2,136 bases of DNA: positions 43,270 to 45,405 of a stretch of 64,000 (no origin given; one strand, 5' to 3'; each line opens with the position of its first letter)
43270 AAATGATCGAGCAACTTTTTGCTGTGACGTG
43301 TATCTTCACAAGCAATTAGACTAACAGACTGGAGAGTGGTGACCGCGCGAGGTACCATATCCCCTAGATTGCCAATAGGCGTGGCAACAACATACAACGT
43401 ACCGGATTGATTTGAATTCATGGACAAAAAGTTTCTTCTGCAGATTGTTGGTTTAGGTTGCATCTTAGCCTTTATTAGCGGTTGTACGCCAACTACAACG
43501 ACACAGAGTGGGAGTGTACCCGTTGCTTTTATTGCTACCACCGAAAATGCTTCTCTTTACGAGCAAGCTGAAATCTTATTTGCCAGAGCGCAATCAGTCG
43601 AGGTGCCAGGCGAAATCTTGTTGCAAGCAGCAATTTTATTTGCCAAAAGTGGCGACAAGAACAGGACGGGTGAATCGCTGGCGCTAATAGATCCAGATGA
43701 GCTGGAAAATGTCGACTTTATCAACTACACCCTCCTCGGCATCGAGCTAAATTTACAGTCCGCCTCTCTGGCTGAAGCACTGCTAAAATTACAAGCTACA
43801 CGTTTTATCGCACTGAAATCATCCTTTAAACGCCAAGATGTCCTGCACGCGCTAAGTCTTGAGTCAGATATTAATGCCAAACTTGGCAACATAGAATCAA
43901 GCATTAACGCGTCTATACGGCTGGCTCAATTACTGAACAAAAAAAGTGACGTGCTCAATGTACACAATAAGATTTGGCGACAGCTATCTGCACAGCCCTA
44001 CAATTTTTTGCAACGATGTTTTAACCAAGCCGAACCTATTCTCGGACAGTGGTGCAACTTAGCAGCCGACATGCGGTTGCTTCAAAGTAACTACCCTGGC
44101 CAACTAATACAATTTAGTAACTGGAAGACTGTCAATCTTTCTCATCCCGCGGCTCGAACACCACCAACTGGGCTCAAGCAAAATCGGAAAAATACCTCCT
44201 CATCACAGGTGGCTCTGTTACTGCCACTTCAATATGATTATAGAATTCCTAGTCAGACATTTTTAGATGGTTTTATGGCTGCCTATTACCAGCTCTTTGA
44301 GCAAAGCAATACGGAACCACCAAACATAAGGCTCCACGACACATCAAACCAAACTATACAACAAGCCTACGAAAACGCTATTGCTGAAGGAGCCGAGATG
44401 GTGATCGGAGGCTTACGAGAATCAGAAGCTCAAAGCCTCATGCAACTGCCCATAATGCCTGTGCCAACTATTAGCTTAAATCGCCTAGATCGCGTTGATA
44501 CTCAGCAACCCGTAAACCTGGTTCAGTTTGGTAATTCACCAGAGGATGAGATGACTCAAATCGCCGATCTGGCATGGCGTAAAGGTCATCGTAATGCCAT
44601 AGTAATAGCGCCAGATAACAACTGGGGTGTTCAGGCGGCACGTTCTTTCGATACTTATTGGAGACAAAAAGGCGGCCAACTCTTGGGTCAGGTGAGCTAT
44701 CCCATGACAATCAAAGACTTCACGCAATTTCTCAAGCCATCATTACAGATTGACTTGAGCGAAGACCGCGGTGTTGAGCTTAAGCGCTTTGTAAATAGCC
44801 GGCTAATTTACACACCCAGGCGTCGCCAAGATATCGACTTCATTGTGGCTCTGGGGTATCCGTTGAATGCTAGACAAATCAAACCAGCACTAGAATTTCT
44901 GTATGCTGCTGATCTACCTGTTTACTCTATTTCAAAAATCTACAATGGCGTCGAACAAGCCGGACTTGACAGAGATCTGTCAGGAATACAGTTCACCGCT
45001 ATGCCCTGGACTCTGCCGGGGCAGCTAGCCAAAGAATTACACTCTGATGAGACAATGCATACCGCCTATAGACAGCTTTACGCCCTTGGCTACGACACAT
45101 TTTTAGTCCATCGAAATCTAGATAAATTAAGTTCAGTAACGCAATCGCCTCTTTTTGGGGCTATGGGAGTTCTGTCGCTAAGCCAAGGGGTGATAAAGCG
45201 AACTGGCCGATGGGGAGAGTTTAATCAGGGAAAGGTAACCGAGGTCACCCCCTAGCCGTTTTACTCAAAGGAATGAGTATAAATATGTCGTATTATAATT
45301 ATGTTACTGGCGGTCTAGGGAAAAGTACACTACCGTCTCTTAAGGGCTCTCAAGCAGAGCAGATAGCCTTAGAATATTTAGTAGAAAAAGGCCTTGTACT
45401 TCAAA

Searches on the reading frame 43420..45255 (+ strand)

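Call 85: search_protein_families(library=pfam, proteins=[window:43420-45255:+], max_evalue=0.00001)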
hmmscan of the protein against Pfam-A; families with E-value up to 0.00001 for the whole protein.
window:43420-45255:+ (611 aa): 2 families
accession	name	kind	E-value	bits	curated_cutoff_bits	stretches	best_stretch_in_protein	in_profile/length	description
PF04348.19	LppC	-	4e-74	250.7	28.8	1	67-604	27-563/563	LppC putative lipoprotein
PF13458.12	Peripla_BP_6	-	2.9e-13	50.6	31.7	1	264-438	4-183/343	Periplasmic binding protein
